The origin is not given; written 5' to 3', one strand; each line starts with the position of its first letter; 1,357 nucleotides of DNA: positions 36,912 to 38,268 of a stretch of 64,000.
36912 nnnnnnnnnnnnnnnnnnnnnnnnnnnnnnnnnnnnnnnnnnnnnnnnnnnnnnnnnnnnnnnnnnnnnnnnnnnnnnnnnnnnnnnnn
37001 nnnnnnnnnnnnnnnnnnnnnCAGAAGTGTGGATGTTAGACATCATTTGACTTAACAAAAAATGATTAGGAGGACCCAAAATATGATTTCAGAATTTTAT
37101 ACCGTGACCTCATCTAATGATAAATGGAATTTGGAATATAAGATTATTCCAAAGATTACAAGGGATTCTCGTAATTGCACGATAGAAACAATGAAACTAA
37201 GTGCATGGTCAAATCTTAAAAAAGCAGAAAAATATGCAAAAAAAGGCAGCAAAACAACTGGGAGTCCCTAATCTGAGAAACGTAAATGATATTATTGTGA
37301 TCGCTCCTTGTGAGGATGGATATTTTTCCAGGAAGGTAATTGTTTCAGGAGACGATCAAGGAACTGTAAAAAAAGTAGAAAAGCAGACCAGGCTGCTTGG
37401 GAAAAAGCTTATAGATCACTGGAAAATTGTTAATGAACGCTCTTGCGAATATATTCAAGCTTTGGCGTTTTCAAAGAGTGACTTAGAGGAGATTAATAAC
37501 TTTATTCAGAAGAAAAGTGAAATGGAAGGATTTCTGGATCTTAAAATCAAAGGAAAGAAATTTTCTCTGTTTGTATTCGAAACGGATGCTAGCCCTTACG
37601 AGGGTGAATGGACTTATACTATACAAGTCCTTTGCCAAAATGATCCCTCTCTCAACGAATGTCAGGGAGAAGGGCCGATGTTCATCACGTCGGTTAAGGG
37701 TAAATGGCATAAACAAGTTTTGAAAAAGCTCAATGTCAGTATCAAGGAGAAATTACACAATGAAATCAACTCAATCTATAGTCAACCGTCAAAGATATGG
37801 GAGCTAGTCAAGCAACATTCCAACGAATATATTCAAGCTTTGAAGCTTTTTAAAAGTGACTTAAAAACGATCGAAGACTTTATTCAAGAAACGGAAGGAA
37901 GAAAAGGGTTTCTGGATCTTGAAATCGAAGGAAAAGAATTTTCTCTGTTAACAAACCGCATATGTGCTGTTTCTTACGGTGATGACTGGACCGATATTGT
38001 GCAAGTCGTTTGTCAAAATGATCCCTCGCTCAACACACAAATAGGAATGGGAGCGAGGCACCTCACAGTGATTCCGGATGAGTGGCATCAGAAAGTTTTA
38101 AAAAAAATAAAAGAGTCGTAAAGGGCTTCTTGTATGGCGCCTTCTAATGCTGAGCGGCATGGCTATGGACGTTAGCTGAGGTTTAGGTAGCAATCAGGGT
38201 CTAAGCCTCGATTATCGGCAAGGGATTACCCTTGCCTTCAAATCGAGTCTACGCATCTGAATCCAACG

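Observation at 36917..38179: Second islet with the same architecture: glgA 3' fragment duplicated 1.2 kb downstream, abutting a repeat element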

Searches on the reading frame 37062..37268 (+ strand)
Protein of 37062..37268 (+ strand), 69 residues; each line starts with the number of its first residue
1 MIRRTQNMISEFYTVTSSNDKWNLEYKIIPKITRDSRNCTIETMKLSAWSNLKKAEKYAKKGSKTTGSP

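Call 7: search_protein_families(library=pfam, proteins=[window:37062-37268:+], max_evalue=0.01)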
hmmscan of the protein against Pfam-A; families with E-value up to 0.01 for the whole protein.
window:37062-37268:+ (69 aa): 0 families

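Call 58: search_protein_families(library=padloc, proteins=[window:37083-37268:+], max_evalue=0.01)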
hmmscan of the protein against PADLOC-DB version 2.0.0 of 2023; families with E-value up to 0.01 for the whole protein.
window:37083-37268:+ (62 aa): 0 families

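Call 59: search_protein_families(library=ncbifam, proteins=[window:37083-37268:+], max_evalue=0.01)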
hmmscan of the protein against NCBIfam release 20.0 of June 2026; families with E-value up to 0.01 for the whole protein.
window:37083-37268:+ (62 aa): 0 families
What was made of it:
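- On Site-specific integrative element with att duplication of the target gene's 3' end: All ORFs in 37062-41318 lack Pfam, NCBIfam and PADLOC matches (calls 7, 58, 59).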

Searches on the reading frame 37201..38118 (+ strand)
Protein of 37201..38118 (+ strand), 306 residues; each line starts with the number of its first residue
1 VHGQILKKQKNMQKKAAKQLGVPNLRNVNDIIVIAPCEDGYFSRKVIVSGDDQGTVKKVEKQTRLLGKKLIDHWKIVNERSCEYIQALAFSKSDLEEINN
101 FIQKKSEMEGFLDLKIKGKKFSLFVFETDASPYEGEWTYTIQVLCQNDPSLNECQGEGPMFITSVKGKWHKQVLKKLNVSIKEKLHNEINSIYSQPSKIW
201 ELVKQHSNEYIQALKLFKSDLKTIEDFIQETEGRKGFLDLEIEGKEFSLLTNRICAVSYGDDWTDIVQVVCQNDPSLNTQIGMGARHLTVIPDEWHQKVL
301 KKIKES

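Call 7: search_protein_families(library=pfam, proteins=[window:37201-38118:+], max_evalue=0.01)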
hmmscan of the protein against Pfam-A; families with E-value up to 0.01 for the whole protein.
window:37201-38118:+ (306 aa): 0 families

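Call 25: find_homologous_proteins(query=window:37234-38118:+, max_evalue=0.001)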
Query window:37234-38118:+ (295 aa): 1 proteins with E <= 0.001 among 1133 candidates.
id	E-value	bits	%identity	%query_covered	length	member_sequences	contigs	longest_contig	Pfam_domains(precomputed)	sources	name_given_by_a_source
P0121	3.6e-195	665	100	100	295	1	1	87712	-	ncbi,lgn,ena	-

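Call 58: search_protein_families(library=padloc, proteins=[window:37234-38118:+], max_evalue=0.01)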
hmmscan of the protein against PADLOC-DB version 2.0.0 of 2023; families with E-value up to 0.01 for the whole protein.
window:37234-38118:+ (295 aa): 0 families

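Call 59: search_protein_families(library=ncbifam, proteins=[window:37234-38118:+], max_evalue=0.01)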
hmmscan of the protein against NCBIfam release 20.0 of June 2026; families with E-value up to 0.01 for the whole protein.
window:37234-38118:+ (295 aa): 0 families

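Call 66: predict_structure(protein=window:37234-38118:+)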
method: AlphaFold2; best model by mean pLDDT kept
length: 295 residues; sequences in the alignment: 1
mean_pLDDT: 36.0   pTM: 0.27
mean pLDDT of the five models: 36.0, 32.8, 32.4, 31.5, 28.0
residues with pLDDT >= 90: 0; 70-90: 0; 50-70: 21; < 50: 274
segments of 3 or more residues with pLDDT < 50: 1-49, 51-81, 94-99, 106-111, 113-214, 216-295
pLDDT, mean of each block of 10 residues (from residue 1): 31 33 31 36 45 44 31 38 53 48 51 43 35 36 32 29 29 32 34 31 35 46 38 37 26 31 29 29 36 34
secondary structure, 60 per line:
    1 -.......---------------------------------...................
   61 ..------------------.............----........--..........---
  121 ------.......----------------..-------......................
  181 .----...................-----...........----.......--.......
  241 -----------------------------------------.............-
elements in order: H2-8 H42-62 H81-93 E98-105 E108-117 E127-133 H159-181 H186-204 H210-220 E225-231 E234-240 H282-294
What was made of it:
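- Tried and rejected: The single-sequence AF2 model was useless (pLDDT 36, call 66).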

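Call 67: search_protein_representatives(protein=window:37234-38118:+)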
Query: 295 residues. Proteins with E-value up to 0.001 (for the whole library): 81; up to 1e-10: 41; up to 1e-30: 8. The best 81 are listed.
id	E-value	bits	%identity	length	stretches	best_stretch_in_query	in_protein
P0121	1.2e-195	664.5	100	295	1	1-295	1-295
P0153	7.7e-52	192.5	33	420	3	63-294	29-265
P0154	7.1e-51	189.4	33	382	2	63-289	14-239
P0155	5.6e-45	170.0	38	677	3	90-294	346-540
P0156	1.8e-41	158.5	31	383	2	50-293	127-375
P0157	4.5e-38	147.4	39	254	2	185-294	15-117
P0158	3.7e-36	141.1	27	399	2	95-293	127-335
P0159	9.1e-34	133.2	35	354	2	154-292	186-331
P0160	6.5e-30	120.6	34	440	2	99-293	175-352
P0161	1.4e-26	109.7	34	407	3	185-289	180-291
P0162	1.2e-25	106.6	30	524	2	50-293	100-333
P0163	8.8e-24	100.5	29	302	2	98-293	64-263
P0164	2.2e-22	95.9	36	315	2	122-291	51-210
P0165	5.4e-22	94.6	32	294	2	98-293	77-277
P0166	7.6e-22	94.1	34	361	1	100-294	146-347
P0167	3.4e-19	85.4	35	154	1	172-294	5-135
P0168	4.6e-18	81.7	38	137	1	170-294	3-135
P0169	4.8e-18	81.6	39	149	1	172-294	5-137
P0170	1.9e-17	79.7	37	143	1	170-295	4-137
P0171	3.8e-17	78.7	37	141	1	174-294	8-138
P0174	3.4e-16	75.6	31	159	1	170-292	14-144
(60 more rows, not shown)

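Call 68: search_protein_families(library=pfam, proteins=[P0153, P0154, P0155, P0156, P0157, P0167, P0168, P0169, P0170, P0174], max_evalue=0.01)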
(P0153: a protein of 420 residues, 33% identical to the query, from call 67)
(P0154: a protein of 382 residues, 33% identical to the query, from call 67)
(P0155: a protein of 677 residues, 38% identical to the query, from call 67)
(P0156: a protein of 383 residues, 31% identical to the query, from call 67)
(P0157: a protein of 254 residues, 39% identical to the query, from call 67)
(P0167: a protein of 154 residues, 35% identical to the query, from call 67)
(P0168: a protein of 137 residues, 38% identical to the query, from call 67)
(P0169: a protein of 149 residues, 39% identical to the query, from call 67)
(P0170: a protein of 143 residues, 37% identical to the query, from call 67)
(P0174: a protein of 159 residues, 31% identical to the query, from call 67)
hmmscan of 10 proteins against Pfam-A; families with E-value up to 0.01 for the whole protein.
P0153 (420 aa): 0 families

P0154 (382 aa): 1 family
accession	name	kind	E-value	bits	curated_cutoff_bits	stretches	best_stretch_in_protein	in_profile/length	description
PF05282.17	AAR2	-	0.00064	20.2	23.6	1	66-161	50-152/160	AAR2 C-terminal repeat region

P0155 (677 aa): 2 families
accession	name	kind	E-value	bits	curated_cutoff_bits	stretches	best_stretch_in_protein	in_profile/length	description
PF13864.11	Enkurin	-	0.00047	21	23.6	0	409-452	28-71/92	Calmodulin-binding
PF17814.7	LisH_TPL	-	0.0025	17.9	30.7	0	614-630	6-22/31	LisH-like dimerisation domain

P0156 (383 aa): 0 families

P0157 (254 aa): 1 family
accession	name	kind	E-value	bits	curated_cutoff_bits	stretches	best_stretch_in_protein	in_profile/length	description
PF09548.15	Spore_III_AB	-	0.0075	16.7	32.5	0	112-168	59-116/170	Stage III sporulation protein AB (spore_III_AB)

P0167 (154 aa): 0 families

P0168 (137 aa): 0 families

P0169 (149 aa): 0 families

P0170 (143 aa): 0 families

P0174 (159 aa): 0 families

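Call 71: list_cluster_members(proteins=[P0153, P0154, P0155, P0156, P0157, P0167, P0168, P0169, P0170, P0171])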
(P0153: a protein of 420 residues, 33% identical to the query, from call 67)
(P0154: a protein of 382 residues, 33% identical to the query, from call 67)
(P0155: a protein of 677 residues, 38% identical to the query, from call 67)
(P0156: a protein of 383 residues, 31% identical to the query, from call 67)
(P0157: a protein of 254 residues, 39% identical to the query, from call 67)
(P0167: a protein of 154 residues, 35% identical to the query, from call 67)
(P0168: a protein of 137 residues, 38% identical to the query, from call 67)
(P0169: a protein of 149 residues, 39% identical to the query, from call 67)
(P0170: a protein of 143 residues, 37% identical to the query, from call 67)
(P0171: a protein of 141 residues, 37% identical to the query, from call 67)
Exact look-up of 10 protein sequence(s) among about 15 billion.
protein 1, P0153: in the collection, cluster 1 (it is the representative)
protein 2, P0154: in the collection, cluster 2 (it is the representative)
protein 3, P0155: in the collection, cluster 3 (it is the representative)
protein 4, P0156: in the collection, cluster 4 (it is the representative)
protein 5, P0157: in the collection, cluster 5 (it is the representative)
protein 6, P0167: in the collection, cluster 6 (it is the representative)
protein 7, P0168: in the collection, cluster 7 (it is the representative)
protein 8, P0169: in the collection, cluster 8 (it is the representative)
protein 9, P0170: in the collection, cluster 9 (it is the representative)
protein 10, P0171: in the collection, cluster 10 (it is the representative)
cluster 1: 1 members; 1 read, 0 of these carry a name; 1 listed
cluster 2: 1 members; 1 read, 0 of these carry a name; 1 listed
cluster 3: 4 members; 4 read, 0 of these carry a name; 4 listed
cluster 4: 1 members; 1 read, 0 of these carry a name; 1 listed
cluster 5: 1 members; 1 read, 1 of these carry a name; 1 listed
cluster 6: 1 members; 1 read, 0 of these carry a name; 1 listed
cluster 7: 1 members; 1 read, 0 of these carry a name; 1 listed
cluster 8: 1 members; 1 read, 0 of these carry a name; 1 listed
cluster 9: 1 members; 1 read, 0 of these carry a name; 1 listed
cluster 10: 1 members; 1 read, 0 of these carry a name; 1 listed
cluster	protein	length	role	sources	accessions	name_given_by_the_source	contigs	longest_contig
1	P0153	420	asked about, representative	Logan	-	-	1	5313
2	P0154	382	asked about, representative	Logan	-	-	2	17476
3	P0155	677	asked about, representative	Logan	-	-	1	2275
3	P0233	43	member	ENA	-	-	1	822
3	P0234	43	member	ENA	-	-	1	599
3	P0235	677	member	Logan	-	-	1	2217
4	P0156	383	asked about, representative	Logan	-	-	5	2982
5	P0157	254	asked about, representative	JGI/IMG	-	hypothetical protein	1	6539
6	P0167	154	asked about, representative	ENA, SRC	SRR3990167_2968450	-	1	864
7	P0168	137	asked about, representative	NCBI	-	-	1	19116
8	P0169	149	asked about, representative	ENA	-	-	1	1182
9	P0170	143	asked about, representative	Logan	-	-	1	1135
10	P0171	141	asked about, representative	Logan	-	-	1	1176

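Call 72: find_encoding_contigs(protein=P0154, flank=8000, max_places=3)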
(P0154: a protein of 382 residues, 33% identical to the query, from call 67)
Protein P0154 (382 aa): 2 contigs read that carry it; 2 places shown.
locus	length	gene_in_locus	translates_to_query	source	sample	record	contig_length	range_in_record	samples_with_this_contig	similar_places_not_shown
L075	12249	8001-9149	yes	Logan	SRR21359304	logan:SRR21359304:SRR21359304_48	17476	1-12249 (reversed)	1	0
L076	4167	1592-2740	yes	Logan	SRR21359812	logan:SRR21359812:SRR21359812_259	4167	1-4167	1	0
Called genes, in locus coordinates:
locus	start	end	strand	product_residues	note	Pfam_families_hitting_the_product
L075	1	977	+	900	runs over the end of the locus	PF04760:IF2_N, PF00009:GTP_EFTU, PF01926:MMR_HSR1, PF22042:EF-G_D2, PF11987:IF-2, PF03144:GTP_EFTU_D2 (weak)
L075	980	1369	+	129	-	PF02033:RBFA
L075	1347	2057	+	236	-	PF01509:TruB_N, PF16198:TruB_C_2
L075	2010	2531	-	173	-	-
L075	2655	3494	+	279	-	PF06574:FAD_syn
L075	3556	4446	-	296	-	PF09825:BPL_N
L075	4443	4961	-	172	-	PF02632:BioY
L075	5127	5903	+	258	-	PF19834:DUF6314 (weak)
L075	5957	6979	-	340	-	-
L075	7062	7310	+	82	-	-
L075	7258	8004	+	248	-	-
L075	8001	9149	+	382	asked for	-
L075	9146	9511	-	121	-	-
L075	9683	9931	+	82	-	PF02604:PhdYeFM_antitox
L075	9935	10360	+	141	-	PF01850:PIN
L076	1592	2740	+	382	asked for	-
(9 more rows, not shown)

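Call 73: find_encoding_contigs(protein=P0168, flank=8000, max_places=3)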
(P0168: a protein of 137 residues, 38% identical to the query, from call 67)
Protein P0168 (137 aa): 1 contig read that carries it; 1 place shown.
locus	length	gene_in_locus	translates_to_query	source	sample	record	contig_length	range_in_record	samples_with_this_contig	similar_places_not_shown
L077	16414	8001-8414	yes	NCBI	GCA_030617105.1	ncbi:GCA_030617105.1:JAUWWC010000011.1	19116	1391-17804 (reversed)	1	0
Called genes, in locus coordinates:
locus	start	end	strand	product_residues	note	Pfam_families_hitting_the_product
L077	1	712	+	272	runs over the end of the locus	PF01565:FAD_binding_4, PF02873:MurB_C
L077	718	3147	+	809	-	PF07517:SecA_DEAD, PF01043:SecA_PP_bind, PF21090:P-loop_SecA, PF07516:SecA_SW, PF02810:SEC-C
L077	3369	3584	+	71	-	-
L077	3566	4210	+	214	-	PF07758:DUF1614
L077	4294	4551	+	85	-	-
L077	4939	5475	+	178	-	-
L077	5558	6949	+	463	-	PF07549:Sec_GG (faint), PF21760:SecD_1st, PF22599:SecDF_P1_head, PF03176:MMPL, PF02355:SecD_SecF_C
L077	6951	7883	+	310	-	PF07549:Sec_GG, PF02355:SecD_SecF_C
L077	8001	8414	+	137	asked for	-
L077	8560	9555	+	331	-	PF04545:Sigma70_r4, PF05066:HARE-HTH (faint)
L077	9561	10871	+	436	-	PF26449:DUF8128 (weak)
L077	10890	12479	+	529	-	PF25199:nSTAND_NTPase5 (faint), PF10412:TrwB_AAD_bind, PF12696:TraG-D_C (weak), PF23477:zf_Tbcl_2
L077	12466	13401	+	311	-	PF00162:PGK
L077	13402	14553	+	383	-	PF01368:DHH, PF02272:DHHA1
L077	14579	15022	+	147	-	PF00075:RNase_H, PF13456:RVT_3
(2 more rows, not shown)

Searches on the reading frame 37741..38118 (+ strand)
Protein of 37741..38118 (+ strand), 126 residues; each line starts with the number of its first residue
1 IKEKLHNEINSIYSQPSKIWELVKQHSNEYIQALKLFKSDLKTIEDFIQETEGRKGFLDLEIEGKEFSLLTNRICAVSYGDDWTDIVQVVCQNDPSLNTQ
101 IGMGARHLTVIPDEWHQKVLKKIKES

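Call 76: predict_structure(alignment_id=A1)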
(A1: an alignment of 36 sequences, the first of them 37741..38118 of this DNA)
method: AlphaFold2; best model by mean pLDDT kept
length: 126 residues; sequences in the alignment: 36
mean_pLDDT: 95.0   pTM: 0.84
mean pLDDT of the five models: 95.0, 95.0, 94.2, 93.8, 93.7
residues with pLDDT >= 90: 112; 70-90: 13; 50-70: 1; < 50: 0
segments of 3 or more residues with pLDDT < 50: none
pLDDT, mean of each block of 10 residues (from residue 1): 91 91 98 97 93 87 98 95 97 98 95 98 97
secondary structure, 60 per line:
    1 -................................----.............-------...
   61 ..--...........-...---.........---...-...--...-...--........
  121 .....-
elements in order: H2-33 H38-50 E58-62 E65-75 E83-91 E99-101 E108-110 H113-125
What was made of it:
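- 37083..38121 (+): AT-rich cargo. It consists of a 62-aa ORF (37083-37271) and a 295-aa ORF (37234-38121). The 295-aa ORF holds two tandem 126-aa domains that are 49% identical and belong to an uncharacterised domain family of about 135 aa. AF2 on the alignment gives pLDDT 95 (call 76).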

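Call 79: fold_search(model_id=the predicted structure, library=pdb)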
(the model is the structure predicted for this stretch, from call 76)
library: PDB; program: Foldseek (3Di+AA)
matches with E <= 10: 380; with E <= 0.001: 0
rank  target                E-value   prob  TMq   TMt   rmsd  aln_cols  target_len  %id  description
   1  4ckg_B                7.9e-01  0.06  0.20  0.09  24.5       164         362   13  Helical reconstruction of ACAP1(BAR-PH domain) decorated membrane tubules by cryo-electron microscopy (released 2014-10-15)
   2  7jl6_A                8.9e-01  0.20  0.21  0.24   6.4        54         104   20  Heme binding to SrrB PAS domain plays a role in redox regulation of S. aureus SrrAB two-component system (released 2021-08-04)
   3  3ddc_B                1.1e+00  0.03  0.13  0.12  14.5       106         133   11  Crystal Structure of NORE1A in Complex with RAS (released 2008-07-15)
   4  2zdi_C                1.2e+00  0.08  0.23  0.20  17.8       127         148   15  Crystal structure of Prefoldin from Pyrococcus horikoshii OT3 (released 2008-02-05)
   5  3waz_A                1.4e+00  0.06  0.22  0.15  13.9       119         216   12  Crystal structure of a restriction enzyme PabI in complex with DNA (released 2014-01-29)
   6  5h3d_B                1.4e+00  0.04  0.18  0.09  22.8       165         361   13  Helical structure of membrane tubules decorated by ACAP1 (BARPH doamin) protein by cryo-electron microscopy and MD sim (released 2019-01-16)
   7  4hi4_A                1.5e+00  0.08  0.20  0.21   9.3        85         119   12  Crystal structure of the 5-coordinate ferric heme-binding PAS domain of Aer2 from P. aeruginosa (released 2013-01-09)
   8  3vzj_A                1.5e+00  0.06  0.22  0.17   8.8        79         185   19  Crystal structure of the Bacillus circulans endo-beta-(1,4)-xylanase (BcX) E172H mutant (released 2013-05-08)
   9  3waz_B                1.5e+00  0.04  0.19  0.12  15.8       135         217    9  Crystal structure of a restriction enzyme PabI in complex with DNA (released 2014-01-29)
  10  3lza_C                1.6e+00  0.04  0.19  0.18  14.1       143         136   11  Crystal structure of Putative SnoaL-like polyketide cyclase (YP_563807.1) from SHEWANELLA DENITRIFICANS OS-217 at 1.70 (released 2010-05-12)
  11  3lza_A                1.7e+00  0.03  0.17  0.16  14.3       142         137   11  Crystal structure of Putative SnoaL-like polyketide cyclase (YP_563807.1) from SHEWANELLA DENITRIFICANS OS-217 at 1.70 (released 2010-05-12)
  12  3cfi_D                1.8e+00  0.08  0.21  0.29   9.7        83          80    7  Nanobody-aided structure determination of the EPSI:EPSJ pseudopilin heterdimer from Vibrio Vulnificus (released 2009-01-13)
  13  9g7g_A                1.8e+00  0.02  0.12  0.09  10.2        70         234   11  Structure of the clippase PaJOS from Pigmentiphaga aceris (released 2025-04-23)
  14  8fw5_G                1.9e+00  0.06  0.18  0.15  10.6        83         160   11  Chimeric HsGATOR1-SpGtr-SpLam complex (released 2023-07-26)
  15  3prb_A                1.9e+00  0.02  0.12  0.08  22.5       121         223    7  Structural analysis of protein folding by the Methanococcus jannaschii chaperone FKBP26 (released 2011-01-19)
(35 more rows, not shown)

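Call 82: fold_search(model_id=the predicted structure, library=viral)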
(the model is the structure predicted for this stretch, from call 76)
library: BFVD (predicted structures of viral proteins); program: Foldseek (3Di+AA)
matches with E <= 10: 524; with E <= 0.001: 0
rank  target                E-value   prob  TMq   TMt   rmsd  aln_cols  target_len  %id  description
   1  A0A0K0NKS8            2.5e-01  0.41  0.27  0.30   7.9        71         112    8  Uncharacterized protein [Gordonia phage GMA6]
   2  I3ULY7                2.5e-01  0.25  0.20  0.10   6.9        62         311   19  Uncharacterized protein [Synechococcus phage S-CBP3]
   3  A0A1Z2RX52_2          3.0e-01  0.06  0.16  0.04  17.6       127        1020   10  ORF1a [Olivier's shrew virus 1]
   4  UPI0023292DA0         3.6e-01  0.13  0.21  0.14  11.4       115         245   15  (no name look-up for this kind of identifier)
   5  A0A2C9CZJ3            3.8e-01  0.10  0.22  0.18  19.1       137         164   12  Uncharacterized protein [Yersinia phage fHe-Yen9-03]
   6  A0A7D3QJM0            4.6e-01  0.10  0.23  0.13  24.8       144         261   14  (no name in the UniProt tables at hand)
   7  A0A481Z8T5            4.6e-01  0.08  0.24  0.21  11.2       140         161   11  Uncharacterized protein [Pithovirus LCPAC304]
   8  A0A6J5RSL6            4.8e-01  0.12  0.24  0.23  15.4        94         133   15  Uncharacterized protein [uncultured Caudovirales phage]
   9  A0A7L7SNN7            5.4e-01  0.14  0.26  0.23  10.2       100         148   17  (no name in the UniProt tables at hand)
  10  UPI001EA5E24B         5.4e-01  0.07  0.17  0.19  10.9        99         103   10  (no name look-up for this kind of identifier)
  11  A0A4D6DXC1            5.4e-01  0.06  0.19  0.13  12.4       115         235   10  Uncharacterized protein [Edwardsiella phage pEt-SU]
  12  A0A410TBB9            5.8e-01  0.11  0.19  0.17  13.8        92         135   10  Uncharacterized protein [Gordonia phage Rickmore]
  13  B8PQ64                6.1e-01  0.14  0.19  0.19  10.8        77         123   14  Uncharacterized protein [Bracoviriform facetosae]
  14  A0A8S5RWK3            6.5e-01  0.14  0.31  0.28  10.0       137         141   12  Uncharacterized protein [Siphoviridae sp. ctHip2]
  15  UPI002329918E         6.5e-01  0.11  0.23  0.14  11.5       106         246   13  (no name look-up for this kind of identifier)
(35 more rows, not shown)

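Call 84: search_solved_structures(query=A1, max_evalue=1)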
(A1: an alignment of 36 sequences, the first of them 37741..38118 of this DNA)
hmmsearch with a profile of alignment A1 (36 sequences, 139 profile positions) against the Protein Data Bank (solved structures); distinct sequences matched with E-value up to 1: 0.
